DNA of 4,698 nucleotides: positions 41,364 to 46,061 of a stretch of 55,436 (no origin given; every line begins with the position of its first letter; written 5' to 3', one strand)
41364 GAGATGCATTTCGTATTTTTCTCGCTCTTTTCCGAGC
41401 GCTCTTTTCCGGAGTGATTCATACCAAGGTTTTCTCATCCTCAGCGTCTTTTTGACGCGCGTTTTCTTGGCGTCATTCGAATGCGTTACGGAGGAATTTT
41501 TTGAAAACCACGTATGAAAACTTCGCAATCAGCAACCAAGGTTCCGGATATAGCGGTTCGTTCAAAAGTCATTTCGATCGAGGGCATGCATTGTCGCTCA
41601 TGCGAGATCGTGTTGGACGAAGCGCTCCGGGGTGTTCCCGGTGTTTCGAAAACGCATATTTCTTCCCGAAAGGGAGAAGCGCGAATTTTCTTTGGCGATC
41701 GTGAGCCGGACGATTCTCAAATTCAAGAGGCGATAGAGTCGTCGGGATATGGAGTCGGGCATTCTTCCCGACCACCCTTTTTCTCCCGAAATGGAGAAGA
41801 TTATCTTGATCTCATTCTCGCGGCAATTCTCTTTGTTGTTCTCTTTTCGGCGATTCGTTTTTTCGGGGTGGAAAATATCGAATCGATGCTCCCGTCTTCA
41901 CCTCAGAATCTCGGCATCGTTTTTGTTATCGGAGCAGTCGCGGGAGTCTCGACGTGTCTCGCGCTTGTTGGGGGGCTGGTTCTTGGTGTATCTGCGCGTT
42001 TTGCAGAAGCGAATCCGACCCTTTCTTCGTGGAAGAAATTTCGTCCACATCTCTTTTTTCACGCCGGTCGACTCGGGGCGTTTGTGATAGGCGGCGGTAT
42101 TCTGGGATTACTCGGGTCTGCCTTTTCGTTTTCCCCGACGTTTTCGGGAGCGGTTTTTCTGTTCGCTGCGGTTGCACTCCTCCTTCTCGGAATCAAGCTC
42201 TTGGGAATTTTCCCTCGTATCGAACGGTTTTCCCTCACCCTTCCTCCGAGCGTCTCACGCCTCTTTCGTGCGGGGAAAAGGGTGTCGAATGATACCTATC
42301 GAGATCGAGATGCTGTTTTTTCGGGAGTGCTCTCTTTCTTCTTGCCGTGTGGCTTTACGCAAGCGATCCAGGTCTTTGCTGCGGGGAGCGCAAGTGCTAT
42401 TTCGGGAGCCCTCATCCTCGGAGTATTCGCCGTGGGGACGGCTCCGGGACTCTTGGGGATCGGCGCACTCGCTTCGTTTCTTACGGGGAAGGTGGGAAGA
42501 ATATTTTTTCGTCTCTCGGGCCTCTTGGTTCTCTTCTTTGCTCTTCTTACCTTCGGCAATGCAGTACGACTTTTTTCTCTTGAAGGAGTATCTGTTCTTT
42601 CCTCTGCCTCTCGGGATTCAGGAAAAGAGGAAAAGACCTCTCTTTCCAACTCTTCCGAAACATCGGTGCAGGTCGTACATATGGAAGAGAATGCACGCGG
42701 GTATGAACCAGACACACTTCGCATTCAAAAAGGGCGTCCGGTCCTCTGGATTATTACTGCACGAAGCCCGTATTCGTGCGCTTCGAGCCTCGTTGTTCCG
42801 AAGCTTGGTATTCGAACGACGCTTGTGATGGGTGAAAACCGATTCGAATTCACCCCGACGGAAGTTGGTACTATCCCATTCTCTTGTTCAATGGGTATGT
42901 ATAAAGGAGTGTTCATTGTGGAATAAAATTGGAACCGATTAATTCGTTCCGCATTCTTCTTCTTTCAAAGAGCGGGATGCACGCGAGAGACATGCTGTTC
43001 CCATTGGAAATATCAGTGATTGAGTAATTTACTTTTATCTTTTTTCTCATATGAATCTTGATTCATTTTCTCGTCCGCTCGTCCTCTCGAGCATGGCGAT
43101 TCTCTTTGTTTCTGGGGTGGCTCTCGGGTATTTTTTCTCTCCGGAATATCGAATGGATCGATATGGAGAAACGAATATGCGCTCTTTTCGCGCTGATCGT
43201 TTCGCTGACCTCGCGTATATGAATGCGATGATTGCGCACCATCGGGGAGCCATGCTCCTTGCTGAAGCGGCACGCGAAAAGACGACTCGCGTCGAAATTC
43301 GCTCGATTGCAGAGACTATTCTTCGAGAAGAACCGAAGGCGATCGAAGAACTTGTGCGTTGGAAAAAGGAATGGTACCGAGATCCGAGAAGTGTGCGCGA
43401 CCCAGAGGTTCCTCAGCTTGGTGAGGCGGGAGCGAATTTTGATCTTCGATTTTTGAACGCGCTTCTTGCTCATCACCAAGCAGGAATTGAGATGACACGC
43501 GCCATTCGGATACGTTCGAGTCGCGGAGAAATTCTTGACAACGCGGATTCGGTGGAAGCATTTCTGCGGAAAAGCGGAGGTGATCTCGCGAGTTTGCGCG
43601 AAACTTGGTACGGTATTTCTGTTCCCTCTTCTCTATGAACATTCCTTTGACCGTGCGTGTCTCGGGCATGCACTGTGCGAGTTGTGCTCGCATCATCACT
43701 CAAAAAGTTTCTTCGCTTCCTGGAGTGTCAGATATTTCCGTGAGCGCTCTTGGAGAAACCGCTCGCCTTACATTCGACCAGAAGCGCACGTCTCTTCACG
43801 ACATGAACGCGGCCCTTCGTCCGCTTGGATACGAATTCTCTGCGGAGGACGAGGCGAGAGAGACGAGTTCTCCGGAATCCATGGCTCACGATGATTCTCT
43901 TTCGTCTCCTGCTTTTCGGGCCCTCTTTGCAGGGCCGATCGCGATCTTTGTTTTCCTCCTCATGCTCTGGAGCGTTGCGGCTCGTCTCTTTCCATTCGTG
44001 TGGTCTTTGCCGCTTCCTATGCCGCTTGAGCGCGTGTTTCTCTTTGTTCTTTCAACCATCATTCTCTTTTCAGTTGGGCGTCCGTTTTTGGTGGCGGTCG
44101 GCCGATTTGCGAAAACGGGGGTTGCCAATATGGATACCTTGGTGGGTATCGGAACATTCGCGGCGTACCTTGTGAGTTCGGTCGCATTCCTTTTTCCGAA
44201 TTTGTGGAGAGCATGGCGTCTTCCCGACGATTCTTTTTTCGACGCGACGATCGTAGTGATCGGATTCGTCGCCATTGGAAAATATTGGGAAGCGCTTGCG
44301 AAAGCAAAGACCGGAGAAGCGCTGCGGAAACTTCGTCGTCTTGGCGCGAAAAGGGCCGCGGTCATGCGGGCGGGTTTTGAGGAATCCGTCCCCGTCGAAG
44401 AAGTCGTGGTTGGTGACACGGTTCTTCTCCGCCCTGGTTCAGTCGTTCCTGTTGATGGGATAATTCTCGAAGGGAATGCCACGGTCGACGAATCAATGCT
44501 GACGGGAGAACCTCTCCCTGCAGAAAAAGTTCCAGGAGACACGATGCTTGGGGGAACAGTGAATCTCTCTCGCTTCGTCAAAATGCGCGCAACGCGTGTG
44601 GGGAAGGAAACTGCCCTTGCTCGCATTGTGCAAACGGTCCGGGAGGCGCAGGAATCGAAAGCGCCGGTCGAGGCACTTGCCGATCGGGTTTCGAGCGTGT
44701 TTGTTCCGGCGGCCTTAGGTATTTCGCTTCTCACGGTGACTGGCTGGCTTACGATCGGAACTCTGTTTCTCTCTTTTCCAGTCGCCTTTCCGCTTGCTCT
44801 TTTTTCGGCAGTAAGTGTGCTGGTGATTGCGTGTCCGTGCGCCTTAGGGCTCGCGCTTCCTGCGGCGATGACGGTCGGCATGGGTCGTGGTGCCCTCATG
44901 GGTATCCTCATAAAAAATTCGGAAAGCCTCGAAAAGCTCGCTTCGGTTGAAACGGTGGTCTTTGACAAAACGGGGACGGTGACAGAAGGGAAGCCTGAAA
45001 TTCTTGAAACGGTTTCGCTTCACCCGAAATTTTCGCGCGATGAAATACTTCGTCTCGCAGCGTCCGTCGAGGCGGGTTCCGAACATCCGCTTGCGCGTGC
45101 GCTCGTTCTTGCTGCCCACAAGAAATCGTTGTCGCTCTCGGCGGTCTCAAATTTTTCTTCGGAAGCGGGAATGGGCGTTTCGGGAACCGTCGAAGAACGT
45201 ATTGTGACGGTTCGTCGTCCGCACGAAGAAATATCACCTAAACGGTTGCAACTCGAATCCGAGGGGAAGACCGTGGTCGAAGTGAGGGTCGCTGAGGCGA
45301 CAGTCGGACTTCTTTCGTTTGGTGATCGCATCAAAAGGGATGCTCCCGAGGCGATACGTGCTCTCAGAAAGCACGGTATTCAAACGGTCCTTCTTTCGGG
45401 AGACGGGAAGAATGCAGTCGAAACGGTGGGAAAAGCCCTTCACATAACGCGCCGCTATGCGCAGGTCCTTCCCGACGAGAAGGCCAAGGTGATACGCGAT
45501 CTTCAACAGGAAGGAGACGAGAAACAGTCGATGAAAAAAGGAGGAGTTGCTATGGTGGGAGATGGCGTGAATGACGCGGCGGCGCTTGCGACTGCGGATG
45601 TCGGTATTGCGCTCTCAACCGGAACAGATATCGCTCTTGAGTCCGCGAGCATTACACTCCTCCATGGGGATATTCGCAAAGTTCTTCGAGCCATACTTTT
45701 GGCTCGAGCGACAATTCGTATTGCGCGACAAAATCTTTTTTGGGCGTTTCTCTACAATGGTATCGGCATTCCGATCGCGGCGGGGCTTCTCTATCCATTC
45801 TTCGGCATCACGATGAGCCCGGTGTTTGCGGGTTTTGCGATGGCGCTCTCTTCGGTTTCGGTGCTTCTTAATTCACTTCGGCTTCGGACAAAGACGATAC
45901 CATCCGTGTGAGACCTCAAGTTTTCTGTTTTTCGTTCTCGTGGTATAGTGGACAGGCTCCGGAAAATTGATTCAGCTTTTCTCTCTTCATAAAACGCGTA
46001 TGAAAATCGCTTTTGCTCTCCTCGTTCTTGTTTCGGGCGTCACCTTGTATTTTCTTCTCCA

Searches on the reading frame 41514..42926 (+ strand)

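Call 12: search_protein_families(library=pfam, max_evalue=0.001, proteins=[window:41514-42926:+])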
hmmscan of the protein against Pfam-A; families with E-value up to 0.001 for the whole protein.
window:41514-42926:+ (470 aa): 3 families
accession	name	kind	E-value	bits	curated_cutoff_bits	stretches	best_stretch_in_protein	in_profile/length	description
PF13386.12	DsbD_2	-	1.1e-28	101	24.9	1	136-344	2-198/199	Cytochrome C biogenesis protein transmembrane region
PF00403.32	HMA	-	2.9e-09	37.6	24.8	1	19-79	1-61/62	Heavy-metal-associated domain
PF13473.12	Cupredoxin_1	-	3.2e-09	37.2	27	1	379-469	14-104/104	Cupredoxin-like domain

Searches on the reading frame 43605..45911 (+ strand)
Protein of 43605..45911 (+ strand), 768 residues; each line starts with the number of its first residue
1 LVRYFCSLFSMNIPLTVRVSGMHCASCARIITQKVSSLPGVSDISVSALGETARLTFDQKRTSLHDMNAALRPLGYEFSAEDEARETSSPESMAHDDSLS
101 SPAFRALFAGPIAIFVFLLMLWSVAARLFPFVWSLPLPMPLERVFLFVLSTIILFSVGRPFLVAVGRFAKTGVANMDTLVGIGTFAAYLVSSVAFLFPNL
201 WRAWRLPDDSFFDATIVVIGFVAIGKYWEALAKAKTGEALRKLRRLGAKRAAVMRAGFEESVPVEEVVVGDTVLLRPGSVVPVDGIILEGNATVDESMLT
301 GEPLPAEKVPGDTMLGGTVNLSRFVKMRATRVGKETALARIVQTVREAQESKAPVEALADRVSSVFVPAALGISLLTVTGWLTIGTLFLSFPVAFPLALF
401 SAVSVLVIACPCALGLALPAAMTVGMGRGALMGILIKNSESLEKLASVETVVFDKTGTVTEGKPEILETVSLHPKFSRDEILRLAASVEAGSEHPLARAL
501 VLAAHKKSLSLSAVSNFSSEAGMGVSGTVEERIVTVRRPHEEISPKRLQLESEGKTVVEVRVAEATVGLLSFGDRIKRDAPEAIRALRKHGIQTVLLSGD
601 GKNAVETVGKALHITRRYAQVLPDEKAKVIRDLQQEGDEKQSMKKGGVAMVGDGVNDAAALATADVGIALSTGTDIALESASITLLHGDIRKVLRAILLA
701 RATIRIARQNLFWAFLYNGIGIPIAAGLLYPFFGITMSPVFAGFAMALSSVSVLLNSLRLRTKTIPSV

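Call 12: search_protein_families(library=pfam, max_evalue=0.001, proteins=[window:43605-45911:+])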
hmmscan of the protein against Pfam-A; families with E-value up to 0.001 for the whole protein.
window:43605-45911:+ (768 aa): 3 families
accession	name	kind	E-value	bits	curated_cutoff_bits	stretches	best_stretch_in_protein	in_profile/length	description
PF00122.25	E1-E2_ATPase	-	1e-53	182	28.1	1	247-430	3-179/181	E1-E2 ATPase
PF00702.32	Hydrolase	-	1.1e-28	101.4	26.4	1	449-665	2-191/191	haloacid dehalogenase-like hydrolase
PF00403.32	HMA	-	1e-13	51.8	24.8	1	16-77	1-62/62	Heavy-metal-associated domain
